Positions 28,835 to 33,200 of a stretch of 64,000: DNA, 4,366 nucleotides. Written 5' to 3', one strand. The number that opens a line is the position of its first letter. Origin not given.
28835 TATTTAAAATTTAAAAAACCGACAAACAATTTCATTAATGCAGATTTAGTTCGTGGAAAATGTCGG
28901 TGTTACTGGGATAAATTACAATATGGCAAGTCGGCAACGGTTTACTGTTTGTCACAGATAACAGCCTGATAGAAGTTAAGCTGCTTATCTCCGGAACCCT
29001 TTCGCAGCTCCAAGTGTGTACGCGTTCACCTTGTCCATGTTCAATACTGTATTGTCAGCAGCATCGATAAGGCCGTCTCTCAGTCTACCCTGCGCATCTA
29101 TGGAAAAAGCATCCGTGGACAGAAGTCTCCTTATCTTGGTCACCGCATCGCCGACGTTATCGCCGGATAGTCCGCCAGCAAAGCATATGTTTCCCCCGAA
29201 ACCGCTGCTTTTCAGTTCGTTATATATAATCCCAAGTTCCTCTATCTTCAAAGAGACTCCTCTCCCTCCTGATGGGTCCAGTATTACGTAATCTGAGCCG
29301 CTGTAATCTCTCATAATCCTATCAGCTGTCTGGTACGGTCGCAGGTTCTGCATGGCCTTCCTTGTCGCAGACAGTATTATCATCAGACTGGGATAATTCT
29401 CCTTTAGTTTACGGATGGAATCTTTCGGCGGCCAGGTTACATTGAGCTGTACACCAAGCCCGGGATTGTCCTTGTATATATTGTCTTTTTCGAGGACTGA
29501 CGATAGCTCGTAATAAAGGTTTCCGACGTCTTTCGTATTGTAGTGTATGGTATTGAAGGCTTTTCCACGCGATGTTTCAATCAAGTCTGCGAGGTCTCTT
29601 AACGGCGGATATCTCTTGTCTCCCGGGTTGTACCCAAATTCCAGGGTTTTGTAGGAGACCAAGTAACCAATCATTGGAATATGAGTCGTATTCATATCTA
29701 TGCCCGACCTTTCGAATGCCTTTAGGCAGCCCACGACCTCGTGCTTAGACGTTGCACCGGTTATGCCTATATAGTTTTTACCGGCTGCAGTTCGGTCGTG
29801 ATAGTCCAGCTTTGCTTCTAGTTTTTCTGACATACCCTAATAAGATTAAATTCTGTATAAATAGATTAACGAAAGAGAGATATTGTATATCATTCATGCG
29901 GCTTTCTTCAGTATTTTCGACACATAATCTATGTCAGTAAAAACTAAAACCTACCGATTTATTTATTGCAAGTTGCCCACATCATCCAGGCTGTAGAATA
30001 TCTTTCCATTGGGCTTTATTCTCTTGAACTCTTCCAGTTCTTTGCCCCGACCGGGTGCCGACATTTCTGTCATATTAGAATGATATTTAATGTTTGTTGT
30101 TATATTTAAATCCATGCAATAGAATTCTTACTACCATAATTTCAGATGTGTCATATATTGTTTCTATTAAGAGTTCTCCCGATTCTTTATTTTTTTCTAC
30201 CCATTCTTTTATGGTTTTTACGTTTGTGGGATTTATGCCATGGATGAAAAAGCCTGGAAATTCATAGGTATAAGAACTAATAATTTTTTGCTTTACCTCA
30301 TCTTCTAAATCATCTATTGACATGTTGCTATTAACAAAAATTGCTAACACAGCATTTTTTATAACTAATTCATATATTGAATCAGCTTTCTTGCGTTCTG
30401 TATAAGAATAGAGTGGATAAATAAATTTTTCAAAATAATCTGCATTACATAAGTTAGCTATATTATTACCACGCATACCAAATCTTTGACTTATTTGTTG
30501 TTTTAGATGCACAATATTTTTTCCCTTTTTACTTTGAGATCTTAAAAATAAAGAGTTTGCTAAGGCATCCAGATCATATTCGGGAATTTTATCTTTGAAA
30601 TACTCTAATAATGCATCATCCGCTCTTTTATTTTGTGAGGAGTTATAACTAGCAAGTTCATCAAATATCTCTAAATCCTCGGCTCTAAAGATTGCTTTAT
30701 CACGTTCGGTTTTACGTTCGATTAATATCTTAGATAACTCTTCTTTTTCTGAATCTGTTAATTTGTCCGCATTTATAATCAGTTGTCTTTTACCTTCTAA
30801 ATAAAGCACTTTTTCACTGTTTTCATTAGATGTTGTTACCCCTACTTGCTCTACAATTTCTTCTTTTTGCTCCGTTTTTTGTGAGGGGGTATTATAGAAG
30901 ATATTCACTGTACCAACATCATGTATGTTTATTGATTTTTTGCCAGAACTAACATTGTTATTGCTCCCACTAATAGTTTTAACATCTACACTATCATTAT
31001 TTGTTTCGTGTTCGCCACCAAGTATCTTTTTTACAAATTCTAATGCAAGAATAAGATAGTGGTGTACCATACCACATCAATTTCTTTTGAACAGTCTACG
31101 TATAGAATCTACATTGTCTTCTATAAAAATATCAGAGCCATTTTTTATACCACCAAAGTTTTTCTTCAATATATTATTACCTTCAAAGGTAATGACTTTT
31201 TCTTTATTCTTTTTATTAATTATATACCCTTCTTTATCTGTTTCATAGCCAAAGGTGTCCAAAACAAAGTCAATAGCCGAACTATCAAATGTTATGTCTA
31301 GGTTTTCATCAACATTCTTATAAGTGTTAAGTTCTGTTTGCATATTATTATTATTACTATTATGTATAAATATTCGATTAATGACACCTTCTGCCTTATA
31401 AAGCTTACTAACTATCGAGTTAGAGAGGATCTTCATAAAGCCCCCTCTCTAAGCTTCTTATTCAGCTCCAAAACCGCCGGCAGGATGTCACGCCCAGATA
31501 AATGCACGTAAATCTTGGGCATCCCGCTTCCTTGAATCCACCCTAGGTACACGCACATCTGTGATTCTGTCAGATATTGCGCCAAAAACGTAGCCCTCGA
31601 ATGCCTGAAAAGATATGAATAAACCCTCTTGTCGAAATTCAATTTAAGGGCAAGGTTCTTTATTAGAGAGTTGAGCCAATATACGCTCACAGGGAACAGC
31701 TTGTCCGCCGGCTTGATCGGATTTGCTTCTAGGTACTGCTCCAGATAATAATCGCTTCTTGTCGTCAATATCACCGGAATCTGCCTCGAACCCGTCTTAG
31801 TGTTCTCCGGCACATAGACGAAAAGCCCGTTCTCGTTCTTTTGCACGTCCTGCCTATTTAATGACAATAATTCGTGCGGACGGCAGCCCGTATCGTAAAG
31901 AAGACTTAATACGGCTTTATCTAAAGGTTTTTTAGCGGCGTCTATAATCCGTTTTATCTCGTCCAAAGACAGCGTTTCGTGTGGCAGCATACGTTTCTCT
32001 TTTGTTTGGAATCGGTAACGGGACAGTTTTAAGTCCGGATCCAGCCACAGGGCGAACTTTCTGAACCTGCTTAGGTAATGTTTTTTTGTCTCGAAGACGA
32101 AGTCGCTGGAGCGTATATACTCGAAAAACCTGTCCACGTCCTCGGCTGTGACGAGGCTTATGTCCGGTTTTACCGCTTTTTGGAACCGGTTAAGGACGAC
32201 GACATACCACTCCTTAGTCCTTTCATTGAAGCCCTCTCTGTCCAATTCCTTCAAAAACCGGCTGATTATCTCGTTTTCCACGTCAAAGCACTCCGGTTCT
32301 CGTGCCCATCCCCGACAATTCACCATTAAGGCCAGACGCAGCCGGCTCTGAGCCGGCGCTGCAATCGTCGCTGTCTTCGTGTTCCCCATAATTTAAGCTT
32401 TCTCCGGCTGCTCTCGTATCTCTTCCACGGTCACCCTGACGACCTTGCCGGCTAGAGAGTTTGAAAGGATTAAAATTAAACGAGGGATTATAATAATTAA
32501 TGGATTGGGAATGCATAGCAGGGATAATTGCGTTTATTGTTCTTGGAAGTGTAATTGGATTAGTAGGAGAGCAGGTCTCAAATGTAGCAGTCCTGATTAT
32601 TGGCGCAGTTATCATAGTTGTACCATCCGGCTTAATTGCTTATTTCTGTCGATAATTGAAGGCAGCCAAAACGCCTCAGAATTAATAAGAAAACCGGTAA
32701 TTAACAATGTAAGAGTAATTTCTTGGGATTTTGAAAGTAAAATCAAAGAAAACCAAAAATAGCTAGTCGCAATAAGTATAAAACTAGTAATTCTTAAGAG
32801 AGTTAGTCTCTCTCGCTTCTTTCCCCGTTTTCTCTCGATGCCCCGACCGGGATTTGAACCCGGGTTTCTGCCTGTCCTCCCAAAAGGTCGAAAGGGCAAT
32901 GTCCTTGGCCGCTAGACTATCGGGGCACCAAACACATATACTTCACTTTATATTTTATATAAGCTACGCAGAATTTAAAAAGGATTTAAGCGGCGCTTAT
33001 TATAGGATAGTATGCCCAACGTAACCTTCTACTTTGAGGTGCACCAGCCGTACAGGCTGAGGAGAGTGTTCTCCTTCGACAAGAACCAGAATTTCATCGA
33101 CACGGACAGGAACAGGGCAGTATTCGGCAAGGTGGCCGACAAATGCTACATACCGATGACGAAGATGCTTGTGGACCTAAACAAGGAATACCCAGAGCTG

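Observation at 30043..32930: Small AT-rich integrated element at tRNA-Glu with intact integrase and 13-bp att direct repeat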

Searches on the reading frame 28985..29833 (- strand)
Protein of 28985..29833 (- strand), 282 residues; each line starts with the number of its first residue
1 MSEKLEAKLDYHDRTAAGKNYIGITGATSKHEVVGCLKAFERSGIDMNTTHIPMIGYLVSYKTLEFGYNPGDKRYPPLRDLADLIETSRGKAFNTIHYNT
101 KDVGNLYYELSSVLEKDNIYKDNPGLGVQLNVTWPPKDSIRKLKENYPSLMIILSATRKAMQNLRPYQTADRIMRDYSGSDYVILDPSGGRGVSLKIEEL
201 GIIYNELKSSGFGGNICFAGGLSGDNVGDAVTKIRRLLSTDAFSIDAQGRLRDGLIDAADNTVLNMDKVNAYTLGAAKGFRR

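Call 8: search_protein_families(library=pfam, proteins=[window:28985-29833:-], max_evalue=0.01)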
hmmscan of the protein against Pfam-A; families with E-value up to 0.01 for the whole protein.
window:28985-29833:- (282 aa): 1 family
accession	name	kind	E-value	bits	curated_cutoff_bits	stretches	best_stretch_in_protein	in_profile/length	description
PF00697.28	PRAI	-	0.0019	18.4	22.7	1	161-234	96-164/193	N-(5'phosphoribosyl)anthranilate (PRA) isomerase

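Call 15: find_encoding_contigs(protein=window:28985-29833:-, flank=10000, max_places=10)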
Protein window:28985-29833:- (282 aa): 6 contigs read that carry it; 5 places shown.
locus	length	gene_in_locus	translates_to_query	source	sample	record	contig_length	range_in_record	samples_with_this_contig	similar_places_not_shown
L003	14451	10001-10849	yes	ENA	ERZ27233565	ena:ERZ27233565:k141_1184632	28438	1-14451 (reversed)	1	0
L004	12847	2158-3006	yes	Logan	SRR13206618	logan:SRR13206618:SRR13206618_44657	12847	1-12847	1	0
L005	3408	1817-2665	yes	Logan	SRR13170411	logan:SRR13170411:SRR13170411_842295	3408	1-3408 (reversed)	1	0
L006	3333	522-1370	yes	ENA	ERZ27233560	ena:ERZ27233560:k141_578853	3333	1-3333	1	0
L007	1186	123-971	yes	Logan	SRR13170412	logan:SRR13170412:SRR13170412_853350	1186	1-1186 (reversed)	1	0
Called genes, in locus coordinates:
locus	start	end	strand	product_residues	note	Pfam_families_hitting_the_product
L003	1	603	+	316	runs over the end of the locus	PF08271:Zn_Ribbon_TF, PF00382:TFIIB, PF08279:HTH_11 (faint), PF00382:TFIIB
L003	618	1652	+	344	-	PF02005:TRM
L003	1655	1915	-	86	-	PF01247:Ribosomal_L35Ae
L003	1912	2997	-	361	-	-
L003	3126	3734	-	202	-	-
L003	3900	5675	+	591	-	PF05693:Glycogen_syn, PF08323:Glyco_transf_5 (weak), PF00534:Glycos_transf_1 (faint)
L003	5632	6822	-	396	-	PF03065:Glyco_hydro_57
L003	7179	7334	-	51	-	-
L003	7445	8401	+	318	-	PF00589:Phage_integrase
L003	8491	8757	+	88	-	-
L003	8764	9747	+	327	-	-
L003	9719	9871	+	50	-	-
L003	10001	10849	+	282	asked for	-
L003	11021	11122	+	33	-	-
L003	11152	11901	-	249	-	PF26317:CntK_N (weak)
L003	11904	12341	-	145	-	PF00583:Acetyltransf_1, PF13508:Acetyltransf_7 (weak)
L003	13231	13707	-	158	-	-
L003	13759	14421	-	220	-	-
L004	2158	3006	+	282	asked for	-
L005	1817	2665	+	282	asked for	-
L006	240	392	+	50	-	-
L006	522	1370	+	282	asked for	-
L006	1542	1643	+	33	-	-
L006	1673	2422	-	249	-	PF26317:CntK_N (weak)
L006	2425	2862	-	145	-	PF00583:Acetyltransf_1, PF13508:Acetyltransf_7 (weak)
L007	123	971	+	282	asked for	-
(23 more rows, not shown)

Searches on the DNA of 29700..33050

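Call 100: search_rna_families(source=window, start=29700, end=33050, threshold=evalue, max_evalue=1)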
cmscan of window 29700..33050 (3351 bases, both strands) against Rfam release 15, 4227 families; matches with E-value up to 1: 2.
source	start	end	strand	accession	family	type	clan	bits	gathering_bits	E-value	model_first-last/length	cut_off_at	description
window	32839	32926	-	RF00005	tRNA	Gene; tRNA;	CL00001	54.8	29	2.5e-10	1-71/71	no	tRNA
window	32838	32926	+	RF04354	Plastid-ycf2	Cis-reg;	-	24.8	65.7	0.05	1-75/75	no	Plastid-ycf2 5UTR RNA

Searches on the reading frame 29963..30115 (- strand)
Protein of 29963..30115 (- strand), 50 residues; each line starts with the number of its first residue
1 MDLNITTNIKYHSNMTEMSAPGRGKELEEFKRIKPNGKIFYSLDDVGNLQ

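Call 8: search_protein_families(library=pfam, proteins=[window:29963-30115:-], max_evalue=0.01)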
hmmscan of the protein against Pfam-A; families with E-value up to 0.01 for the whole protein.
window:29963-30115:- (50 aa): 0 families
